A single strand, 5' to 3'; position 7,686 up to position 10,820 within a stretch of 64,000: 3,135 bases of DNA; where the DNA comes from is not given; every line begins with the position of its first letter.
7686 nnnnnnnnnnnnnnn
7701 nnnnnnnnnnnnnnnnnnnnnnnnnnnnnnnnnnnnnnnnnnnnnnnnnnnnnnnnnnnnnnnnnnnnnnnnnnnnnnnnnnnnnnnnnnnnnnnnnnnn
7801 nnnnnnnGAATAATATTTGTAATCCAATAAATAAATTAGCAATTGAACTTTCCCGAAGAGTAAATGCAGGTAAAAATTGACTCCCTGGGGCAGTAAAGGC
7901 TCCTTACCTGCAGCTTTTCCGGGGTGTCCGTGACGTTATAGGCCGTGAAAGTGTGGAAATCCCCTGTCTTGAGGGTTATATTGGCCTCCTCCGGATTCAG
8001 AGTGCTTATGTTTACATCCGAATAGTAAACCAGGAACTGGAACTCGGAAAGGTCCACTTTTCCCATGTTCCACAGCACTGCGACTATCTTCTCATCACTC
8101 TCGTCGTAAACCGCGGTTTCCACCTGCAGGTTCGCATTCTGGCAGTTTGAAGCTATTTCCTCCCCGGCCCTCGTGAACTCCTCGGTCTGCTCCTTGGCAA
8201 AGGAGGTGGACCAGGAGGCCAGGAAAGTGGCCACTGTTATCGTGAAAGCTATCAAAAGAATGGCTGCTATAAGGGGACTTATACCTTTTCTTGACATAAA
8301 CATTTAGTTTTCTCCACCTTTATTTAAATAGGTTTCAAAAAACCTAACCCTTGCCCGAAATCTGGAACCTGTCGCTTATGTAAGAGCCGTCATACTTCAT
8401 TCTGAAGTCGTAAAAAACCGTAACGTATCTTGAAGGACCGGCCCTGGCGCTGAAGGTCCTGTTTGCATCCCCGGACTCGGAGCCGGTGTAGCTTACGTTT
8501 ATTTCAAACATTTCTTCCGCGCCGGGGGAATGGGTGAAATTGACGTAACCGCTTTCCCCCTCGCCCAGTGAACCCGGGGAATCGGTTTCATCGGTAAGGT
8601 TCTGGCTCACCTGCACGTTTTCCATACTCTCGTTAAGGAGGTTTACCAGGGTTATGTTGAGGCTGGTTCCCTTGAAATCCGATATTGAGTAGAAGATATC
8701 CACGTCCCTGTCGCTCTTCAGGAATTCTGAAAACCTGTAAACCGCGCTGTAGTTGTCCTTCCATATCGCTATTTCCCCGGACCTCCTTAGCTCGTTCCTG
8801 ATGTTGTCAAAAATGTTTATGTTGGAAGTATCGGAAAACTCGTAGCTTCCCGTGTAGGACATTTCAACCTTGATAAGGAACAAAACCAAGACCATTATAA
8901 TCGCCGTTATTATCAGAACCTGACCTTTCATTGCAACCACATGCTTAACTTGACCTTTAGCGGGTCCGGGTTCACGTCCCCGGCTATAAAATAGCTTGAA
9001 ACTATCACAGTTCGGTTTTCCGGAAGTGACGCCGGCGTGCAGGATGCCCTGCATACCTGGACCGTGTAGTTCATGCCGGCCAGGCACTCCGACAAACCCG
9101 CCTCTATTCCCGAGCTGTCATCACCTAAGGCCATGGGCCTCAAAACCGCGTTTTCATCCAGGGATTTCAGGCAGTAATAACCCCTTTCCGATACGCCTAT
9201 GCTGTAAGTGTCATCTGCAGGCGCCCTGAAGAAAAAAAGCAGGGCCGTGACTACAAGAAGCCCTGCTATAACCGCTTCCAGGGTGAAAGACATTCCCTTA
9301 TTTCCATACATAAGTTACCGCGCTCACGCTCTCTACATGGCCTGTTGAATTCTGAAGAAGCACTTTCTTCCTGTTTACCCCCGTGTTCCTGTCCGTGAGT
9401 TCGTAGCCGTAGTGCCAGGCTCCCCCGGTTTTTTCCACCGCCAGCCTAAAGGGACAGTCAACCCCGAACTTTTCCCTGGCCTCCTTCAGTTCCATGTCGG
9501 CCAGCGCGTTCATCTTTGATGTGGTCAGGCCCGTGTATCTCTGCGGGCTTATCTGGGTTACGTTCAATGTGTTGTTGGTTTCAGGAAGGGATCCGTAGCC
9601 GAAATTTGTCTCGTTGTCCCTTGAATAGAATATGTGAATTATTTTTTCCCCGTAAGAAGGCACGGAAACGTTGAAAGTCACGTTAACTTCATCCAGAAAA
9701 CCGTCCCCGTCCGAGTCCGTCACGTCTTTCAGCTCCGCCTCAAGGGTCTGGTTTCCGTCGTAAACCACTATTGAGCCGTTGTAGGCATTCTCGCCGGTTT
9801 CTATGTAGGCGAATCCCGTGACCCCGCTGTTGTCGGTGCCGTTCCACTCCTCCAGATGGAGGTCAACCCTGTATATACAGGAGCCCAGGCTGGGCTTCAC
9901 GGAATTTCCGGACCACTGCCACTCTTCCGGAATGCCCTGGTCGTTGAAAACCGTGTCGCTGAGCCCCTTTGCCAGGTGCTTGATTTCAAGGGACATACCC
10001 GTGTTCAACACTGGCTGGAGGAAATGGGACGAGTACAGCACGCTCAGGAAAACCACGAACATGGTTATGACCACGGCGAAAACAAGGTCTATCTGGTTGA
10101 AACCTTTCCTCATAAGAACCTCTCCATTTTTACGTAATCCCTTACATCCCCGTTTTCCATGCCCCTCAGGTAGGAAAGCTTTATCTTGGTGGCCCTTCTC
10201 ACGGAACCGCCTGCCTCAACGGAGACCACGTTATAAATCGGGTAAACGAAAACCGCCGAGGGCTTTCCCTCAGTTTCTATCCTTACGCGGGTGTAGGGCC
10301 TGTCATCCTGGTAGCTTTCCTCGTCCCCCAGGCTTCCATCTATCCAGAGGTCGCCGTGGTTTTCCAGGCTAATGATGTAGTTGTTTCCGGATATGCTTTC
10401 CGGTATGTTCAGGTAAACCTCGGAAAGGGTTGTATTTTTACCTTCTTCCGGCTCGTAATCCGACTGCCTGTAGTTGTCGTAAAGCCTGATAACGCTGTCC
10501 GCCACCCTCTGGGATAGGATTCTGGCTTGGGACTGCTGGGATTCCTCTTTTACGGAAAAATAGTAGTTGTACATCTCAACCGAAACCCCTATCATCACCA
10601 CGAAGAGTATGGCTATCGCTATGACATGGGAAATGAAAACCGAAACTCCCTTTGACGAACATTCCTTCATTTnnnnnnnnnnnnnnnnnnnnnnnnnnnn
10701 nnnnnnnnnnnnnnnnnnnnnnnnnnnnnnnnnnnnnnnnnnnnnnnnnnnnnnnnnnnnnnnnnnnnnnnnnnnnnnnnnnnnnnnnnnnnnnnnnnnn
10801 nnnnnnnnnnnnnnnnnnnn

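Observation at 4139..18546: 14-kb pilus/archaellum-like operon with eight class-III-signal proteins, including giants, and an embedded beta-helix glycoprotein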

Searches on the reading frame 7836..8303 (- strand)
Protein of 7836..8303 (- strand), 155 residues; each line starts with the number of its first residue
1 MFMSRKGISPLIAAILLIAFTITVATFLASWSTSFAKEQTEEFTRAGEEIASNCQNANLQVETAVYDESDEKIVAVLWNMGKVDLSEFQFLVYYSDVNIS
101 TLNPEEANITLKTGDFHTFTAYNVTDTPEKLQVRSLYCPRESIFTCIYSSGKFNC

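Call 4: search_protein_families(library=pfam, proteins=[window:7836-8303:-], max_evalue=0.1)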
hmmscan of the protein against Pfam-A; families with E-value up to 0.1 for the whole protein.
window:7836-8303:- (155 aa): 3 families
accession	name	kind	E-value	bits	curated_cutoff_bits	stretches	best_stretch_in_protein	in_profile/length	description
PF07790.16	Pilin_N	-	0.00039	21.7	25.2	1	6-48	1-42/78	Archaeal Type IV pilin, N-terminal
PF14877.11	mIF3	-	0.011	15.9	33.8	1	22-86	83-142/177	Mitochondrial translation initiation factor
PF01917.21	Arch_flagellin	-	0.02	15.6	29.5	1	9-131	3-130/162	Archaebacterial flagellin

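Call 6: search_protein_families(library=ncbifam, proteins=[window:7836-8303:-], max_evalue=0.1)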
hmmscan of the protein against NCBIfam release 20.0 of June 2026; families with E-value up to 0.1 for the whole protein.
window:7836-8303:- (155 aa): 4 families
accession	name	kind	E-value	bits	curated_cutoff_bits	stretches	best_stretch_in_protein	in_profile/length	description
TIGR02537.2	arch_flag_Nterm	domain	1.1e-08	34.4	20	1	4-34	1-31/33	archaellin/type IV pilin N-terminal domain-containing protein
NF052590.1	ArlF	equivalog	1.2e-05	25.5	110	1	13-130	9-128/137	archaellum stator protein ArlF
NF046073.1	UpsA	equivalog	6.8e-05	23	130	1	5-56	1-53/136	pilin subunit UpsA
NF052591.1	ArlG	equivalog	0.046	13.7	110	1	3-87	1-85/148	archaellum stator protein ArlG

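Call 45: search_solved_structures(query=window:7836-8303:-, max_evalue=10)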
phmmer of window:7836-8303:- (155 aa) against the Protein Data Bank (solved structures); distinct sequences matched with E-value up to 10: 11.
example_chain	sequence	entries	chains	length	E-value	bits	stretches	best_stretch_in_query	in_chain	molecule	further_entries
8fk7_A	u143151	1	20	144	0.049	16.9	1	3-43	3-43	Flagellin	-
2r5s_A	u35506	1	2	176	0.15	15.4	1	37-86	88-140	Uncharacterized protein VP0806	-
6m6z_A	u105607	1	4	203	0.15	15.3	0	7-77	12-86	TMH4C4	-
9myg_A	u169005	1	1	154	0.18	15.1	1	5-70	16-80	Archaeal Type IV pilin N-terminal domain-containing protein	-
8gi2_A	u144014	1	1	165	0.22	14.8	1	5-73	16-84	Natrinema pilin, PilA2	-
8cwm_0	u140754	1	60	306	0.42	13.9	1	4-64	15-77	Flagellin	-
5ngm_A1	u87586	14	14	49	0.71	13.1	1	112-145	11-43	50S ribosomal protein L33 | 50S ribosomal protein L33 1 | Large ribosomal subunit protein bL33A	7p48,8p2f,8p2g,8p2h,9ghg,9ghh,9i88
9qeg_1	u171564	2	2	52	0.72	13.1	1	108-145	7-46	Large ribosomal subunit protein bL33A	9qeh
5tcu_LS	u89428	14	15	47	0.73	13.1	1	112-145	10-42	50S ribosomal protein L33 1 | 50S ribosomal protein L33 | Large ribosomal subunit protein bL33B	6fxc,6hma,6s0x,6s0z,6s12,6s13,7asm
3goz_A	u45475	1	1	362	0.97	12.7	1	2-73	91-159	Leucine-rich repeat-containing protein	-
7nhn_6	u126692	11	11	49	1.2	12.4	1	108-141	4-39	50S ribosomal protein L33 1 | Large ribosomal subunit protein bL33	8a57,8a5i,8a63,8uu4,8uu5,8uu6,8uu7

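Call 55: find_homologous_proteins(query=window:7836-8300:-, max_evalue=0.001)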
Query window:7836-8300:- (154 aa): 46 proteins with E <= 0.001 among 77 candidates.
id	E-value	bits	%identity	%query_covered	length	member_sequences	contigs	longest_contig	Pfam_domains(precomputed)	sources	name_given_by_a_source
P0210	4.2e-96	337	100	100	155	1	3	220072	-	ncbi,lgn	-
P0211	3.7e-80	285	86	99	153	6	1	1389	-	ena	-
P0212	3.1e-79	282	82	99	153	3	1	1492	-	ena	-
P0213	1.6e-78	280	82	100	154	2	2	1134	-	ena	-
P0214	5.3e-78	278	81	99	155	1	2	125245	-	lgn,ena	-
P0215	1.7e-77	276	83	99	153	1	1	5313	-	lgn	-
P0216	2.7e-76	272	81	99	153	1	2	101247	-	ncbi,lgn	-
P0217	2.7e-75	269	81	99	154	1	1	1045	-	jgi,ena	-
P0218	5.9e-75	268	78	99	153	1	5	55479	-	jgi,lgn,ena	-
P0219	1.6e-72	260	75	99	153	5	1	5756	-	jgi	-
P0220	3.3e-71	256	78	97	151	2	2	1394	-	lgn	-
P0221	6.3e-61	222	65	100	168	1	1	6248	-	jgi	-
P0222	1.5e-59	218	67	97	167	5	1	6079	-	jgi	-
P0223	4.7e-36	142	67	62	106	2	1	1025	-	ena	-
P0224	5.3e-23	100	39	99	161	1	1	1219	-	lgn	-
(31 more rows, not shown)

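Call 63: predict_structure(alignment_id=A2)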
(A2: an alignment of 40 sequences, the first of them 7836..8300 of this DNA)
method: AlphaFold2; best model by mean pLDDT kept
length: 154 residues; sequences in the alignment: 40
mean_pLDDT: 87.4   pTM: 0.65
mean pLDDT of the five models: 87.4, 87.2, 86.0, 85.2, 84.6
residues with pLDDT >= 90: 102; 70-90: 27; 50-70: 23; < 50: 2
segments of 3 or more residues with pLDDT < 50: none
pLDDT, mean of each block of 10 residues (from residue 1): 64 91 86 63 63 90 96 96 95 94 95 97 96 91 93 93
secondary structure, 60 per line:
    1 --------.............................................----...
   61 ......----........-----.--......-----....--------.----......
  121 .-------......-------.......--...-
elements in order: H9-53 E58-66 E71-78 E87-92 E98-101 E115-121 E129-134 E142-148 E151-153

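Call 65: fold_search(model_id=the predicted structure, library=pdb)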
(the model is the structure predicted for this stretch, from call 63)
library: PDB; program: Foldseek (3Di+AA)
matches with E <= 10: 1944; with E <= 0.001: 2
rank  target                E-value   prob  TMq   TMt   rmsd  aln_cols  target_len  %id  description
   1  8fk7_A                4.1e-05  1.00  0.48  0.53   6.6       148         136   16  Structure of the Pyrobaculum calidifontis flagellar-like archaeal type IV pilus (released 2023-06-28)
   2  5fce_B                6.4e-04  1.00  0.38  0.47   4.2       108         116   16  The crystal structure of the ligand binding region of Serine-glutamate repeat protein A (SgrA) of Enterococcus faecium (released 2016-07-06)
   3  5fce_A                1.3e-03  1.00  0.38  0.48   4.5       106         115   16  The crystal structure of the ligand binding region of Serine-glutamate repeat protein A (SgrA) of Enterococcus faecium (released 2016-07-06)
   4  8u01                  1.9e-03  1.00  0.35  0.08   4.3       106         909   12  Crystal Structure of the Glycoside Hydrolase Family 2 TIM Barrel-domain Containing Protein from Phocaeicola plebeius (released 2023-09-27)
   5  5wab_B                2.6e-03  0.99  0.31  0.09   6.5       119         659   13  Crystal Structure of Bifidobacterium adolescentis GH3 beta-glucosidase (released 2018-04-04)
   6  3jt0_A                2.8e-03  1.00  0.35  0.46   4.8       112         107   12  Crystal Structure of the C-terminal fragment (426-558) Lamin-B1 from Homo sapiens, Northeast Structural Genomics Conso (released 2009-09-22)
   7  8va7_A                3.1e-03  0.96  0.26  0.08   7.0       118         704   14  Crystal structure of CapGH3a enzyme retrieved from capybara gut metagenome (released 2024-10-23)
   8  8va7_B                3.9e-03  0.95  0.26  0.08   7.2       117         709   14  Crystal structure of CapGH3a enzyme retrieved from capybara gut metagenome (released 2024-10-23)
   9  5wab_C                4.8e-03  0.99  0.31  0.09   6.6       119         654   13  Crystal Structure of Bifidobacterium adolescentis GH3 beta-glucosidase (released 2018-04-04)
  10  5wab_D                5.4e-03  0.99  0.31  0.09   6.6       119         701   13  Crystal Structure of Bifidobacterium adolescentis GH3 beta-glucosidase (released 2018-04-04)
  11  6ezt_A                7.5e-03  0.93  0.28  0.09  10.9       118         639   11  Crystal structure of GH20 Exo beta-N-Acetylglucosaminidase D437A inactive mutant from Vibrio harveyi (released 2018-12-12)
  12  5wab_A                8.0e-03  0.98  0.31  0.09   6.5       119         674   13  Crystal Structure of Bifidobacterium adolescentis GH3 beta-glucosidase (released 2018-04-04)
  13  8alz_B                8.9e-03  0.97  0.33  0.04   6.6       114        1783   11  Cryo-EM structure of ASCC3 in complex with ASC1 (released 2023-03-08)
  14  5k6l                  9.4e-03  0.93  0.31  0.08   9.5       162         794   11  Structure of a GH3 b-glucosidase from cow rumen metagenome (released 2016-10-05)
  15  7nvm_N                1.3e-02  0.96  0.34  0.40   7.1       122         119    6  Human TRiC complex in closed state with nanobody Nb18, actin and PhLP2A bound (released 2022-03-02)
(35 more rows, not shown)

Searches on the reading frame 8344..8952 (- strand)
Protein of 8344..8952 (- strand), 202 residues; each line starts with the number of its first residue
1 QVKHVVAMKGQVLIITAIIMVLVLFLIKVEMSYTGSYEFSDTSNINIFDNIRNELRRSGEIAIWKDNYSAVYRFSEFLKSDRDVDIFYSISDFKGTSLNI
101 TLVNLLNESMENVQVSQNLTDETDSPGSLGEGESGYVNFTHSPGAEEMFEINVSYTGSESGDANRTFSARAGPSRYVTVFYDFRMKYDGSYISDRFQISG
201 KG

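Call 4: search_protein_families(library=pfam, proteins=[window:8344-8952:-], max_evalue=0.1)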
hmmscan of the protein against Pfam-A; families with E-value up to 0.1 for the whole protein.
window:8344-8952:- (202 aa): 1 family
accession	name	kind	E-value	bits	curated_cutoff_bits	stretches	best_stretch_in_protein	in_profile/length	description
PF17424.7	DUF5411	-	0.061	13.7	30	1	8-90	5-93/134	Family of unknown function (DUF5411)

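Call 6: search_protein_families(library=ncbifam, proteins=[window:8344-8952:-], max_evalue=0.1)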
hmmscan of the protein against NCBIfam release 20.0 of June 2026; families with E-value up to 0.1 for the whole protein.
window:8344-8952:- (202 aa): 0 families

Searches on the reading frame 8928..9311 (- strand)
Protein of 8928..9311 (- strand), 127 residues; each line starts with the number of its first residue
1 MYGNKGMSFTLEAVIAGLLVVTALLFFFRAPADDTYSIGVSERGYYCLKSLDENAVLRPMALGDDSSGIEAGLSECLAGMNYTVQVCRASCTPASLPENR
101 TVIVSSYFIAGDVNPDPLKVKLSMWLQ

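Call 4: search_protein_families(library=pfam, proteins=[window:8928-9311:-], max_evalue=0.1)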
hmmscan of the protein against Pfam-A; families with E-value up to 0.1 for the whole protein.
window:8928-9311:- (127 aa): 1 family
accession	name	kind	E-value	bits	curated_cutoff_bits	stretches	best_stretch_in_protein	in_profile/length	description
PF23959.1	DUF7288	-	0.00027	21.8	27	1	6-30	2-26/184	Family of unknown function (DUF7288)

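Call 6: search_protein_families(library=ncbifam, proteins=[window:8928-9311:-], max_evalue=0.1)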
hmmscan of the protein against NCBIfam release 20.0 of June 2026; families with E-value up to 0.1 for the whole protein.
window:8928-9311:- (127 aa): 0 families

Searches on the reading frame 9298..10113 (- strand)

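Call 4: search_protein_families(library=pfam, proteins=[window:9298-10113:-], max_evalue=0.1)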
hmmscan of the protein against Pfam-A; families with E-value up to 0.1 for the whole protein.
window:9298-10113:- (271 aa): 0 families

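Call 6: search_protein_families(library=ncbifam, proteins=[window:9298-10113:-], max_evalue=0.1)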
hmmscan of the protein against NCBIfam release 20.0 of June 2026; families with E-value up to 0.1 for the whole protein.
window:9298-10113:- (271 aa): 1 family
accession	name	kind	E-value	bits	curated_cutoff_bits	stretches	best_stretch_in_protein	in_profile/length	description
NF038116.1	Sden1266_dom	domain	0.0018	18.5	53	1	126-170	7-51/124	choice-of-anchor H family protein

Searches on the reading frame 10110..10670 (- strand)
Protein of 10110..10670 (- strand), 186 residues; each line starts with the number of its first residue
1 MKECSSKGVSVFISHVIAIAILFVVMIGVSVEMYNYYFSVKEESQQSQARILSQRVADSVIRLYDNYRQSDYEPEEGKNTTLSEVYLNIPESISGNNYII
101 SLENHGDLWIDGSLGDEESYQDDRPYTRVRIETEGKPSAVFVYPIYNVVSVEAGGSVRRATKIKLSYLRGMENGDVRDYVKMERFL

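Call 4: search_protein_families(library=pfam, proteins=[window:10110-10670:-], max_evalue=0.1)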
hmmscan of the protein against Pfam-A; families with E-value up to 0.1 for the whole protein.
window:10110-10670:- (186 aa): 2 families
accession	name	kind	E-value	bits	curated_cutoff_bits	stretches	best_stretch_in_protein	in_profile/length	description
PF23928.1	DUF7266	-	0.00081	19.6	27.6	1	6-108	3-95/145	Family of unknown function (DUF7266)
PF00558.24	Vpu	-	0.093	13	24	0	14-84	7-67/81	Vpu protein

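Call 6: search_protein_families(library=ncbifam, proteins=[window:10110-10670:-], max_evalue=0.1)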
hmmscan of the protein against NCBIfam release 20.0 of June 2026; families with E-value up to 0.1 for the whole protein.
window:10110-10670:- (186 aa): 1 family
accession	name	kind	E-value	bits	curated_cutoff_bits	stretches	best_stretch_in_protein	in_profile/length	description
TIGR03094.1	sulfo_cyanin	equivalog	0.068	12.6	168.4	1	15-50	7-42/195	sulfocyanin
